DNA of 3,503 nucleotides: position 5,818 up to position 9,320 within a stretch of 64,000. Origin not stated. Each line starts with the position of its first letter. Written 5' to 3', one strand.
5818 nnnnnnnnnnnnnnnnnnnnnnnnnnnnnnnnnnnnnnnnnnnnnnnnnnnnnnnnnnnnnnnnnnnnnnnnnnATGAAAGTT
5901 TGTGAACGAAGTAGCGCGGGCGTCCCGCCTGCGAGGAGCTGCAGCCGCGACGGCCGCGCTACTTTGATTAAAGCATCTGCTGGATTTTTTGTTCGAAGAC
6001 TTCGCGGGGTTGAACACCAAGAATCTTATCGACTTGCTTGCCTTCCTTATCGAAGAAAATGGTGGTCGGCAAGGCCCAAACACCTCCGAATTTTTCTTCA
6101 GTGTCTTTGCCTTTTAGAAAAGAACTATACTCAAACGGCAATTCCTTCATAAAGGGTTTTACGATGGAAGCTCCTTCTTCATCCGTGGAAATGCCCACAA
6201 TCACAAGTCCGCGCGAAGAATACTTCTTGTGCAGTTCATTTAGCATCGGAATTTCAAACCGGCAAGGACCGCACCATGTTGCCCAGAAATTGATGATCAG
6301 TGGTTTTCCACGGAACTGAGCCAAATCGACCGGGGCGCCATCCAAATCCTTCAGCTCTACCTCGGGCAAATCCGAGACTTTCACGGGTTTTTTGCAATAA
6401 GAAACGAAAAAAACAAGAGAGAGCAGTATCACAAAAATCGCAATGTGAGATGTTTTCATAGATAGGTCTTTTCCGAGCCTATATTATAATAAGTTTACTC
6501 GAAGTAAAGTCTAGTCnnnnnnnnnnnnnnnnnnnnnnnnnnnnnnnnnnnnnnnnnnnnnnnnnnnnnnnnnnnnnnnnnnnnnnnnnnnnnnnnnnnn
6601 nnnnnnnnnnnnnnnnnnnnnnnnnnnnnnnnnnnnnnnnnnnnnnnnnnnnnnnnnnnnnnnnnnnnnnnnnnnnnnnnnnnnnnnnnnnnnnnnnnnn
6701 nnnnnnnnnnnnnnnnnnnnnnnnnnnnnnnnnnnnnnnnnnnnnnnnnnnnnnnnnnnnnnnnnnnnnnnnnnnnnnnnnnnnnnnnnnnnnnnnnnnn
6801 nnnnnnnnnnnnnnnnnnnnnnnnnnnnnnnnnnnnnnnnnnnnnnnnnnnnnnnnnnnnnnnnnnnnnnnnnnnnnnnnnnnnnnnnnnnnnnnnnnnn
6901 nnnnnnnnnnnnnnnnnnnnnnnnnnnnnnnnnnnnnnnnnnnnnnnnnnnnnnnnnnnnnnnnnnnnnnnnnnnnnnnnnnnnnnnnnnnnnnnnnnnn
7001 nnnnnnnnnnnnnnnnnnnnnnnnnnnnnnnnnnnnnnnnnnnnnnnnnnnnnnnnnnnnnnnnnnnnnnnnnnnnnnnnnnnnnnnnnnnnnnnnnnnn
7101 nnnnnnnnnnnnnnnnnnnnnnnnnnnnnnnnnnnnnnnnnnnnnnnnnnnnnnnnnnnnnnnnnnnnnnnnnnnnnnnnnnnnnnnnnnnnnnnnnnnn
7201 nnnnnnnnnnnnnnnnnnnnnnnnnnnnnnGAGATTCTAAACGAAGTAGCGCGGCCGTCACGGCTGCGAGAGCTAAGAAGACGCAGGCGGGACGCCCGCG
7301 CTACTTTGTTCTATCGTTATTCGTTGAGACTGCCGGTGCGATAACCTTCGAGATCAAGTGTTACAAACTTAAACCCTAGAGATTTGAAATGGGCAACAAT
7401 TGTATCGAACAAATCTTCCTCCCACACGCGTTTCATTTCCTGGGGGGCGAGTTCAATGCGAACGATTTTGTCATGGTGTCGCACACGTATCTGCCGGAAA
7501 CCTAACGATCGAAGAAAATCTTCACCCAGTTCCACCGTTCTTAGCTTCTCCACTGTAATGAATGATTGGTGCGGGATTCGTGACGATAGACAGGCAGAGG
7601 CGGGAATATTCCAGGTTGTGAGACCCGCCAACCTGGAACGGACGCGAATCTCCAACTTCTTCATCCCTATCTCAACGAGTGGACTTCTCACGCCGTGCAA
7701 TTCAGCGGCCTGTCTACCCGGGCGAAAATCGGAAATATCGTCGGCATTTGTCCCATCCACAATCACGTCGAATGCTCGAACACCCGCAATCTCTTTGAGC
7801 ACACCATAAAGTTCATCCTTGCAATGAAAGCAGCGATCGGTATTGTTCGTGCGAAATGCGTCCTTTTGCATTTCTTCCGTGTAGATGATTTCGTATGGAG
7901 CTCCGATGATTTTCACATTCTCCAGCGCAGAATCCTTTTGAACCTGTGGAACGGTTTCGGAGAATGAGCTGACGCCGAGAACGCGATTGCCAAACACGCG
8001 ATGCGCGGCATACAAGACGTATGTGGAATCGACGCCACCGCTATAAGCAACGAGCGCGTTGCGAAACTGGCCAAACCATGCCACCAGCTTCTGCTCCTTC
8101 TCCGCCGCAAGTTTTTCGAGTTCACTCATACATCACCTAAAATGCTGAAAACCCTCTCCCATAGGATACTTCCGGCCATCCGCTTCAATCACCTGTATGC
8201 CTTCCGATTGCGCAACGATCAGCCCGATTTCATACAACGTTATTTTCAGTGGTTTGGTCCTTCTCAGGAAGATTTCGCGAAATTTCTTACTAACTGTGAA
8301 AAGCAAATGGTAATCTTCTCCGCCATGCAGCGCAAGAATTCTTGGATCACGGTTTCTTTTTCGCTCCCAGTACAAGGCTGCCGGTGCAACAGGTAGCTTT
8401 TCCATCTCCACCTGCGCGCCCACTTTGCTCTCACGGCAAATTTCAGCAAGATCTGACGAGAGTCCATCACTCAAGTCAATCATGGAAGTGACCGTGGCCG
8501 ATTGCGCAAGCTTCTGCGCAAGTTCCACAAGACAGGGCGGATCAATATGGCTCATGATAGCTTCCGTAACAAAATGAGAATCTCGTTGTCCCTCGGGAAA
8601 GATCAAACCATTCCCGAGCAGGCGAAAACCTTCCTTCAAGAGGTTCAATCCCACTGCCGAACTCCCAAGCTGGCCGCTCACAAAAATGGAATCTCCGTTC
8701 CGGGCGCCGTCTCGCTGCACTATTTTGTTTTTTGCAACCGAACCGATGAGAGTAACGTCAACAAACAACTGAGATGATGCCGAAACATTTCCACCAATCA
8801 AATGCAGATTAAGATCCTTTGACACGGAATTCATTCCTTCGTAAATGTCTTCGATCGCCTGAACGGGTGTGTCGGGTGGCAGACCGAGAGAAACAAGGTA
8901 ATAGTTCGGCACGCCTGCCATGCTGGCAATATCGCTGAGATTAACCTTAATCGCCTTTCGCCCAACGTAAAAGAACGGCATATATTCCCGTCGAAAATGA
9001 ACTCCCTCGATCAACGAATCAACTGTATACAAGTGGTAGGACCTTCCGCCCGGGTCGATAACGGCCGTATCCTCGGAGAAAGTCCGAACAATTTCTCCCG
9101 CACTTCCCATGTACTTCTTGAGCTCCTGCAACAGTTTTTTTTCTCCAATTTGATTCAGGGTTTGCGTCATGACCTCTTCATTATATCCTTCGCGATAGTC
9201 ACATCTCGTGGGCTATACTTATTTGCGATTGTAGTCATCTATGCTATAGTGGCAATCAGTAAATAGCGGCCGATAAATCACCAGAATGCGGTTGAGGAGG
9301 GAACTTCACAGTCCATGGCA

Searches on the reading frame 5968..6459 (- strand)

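Call 54: search_protein_families(library=pfam, proteins=[window:5968-6459:-], max_evalue=0.00001)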
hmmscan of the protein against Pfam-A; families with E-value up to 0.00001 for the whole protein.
window:5968-6459:- (163 aa): 6 families
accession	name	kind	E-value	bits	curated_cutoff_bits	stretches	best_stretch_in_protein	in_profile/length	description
PF00578.27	AhpC-TSA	-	5.4e-21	75.3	26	1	31-141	5-120/124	AhpC/TSA family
PF08534.16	Redoxin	-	7.2e-20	71.7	26.6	1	31-155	6-140/148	Redoxin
PF00085.26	Thioredoxin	-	1.1e-11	45.1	23.5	1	51-98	18-64/103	Thioredoxin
PF13905.12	Thioredoxin_8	-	7.8e-09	36.2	27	1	51-140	1-92/94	Thioredoxin-like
PF00255.25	GSHPx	-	1e-08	35.2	27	1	33-91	3-60/108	Glutathione peroxidase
PF13098.12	Thioredoxin_2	-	1.2e-07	32.4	27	1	50-158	4-103/104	Thioredoxin-like domain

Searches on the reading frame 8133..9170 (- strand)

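Call 54: search_protein_families(library=pfam, proteins=[window:8133-9170:-], max_evalue=0.00001)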
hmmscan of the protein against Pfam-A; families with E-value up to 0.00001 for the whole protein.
window:8133-9170:- (345 aa): 2 families
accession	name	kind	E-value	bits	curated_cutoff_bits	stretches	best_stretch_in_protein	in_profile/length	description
PF00586.29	AIRS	-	1.7e-21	77.2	24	1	33-145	2-112/112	AIR synthase related protein, N-terminal domain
PF02769.27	AIRS_C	-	2.2e-08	34.9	23.1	1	159-323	3-150/156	AIR synthase related protein, C-terminal domain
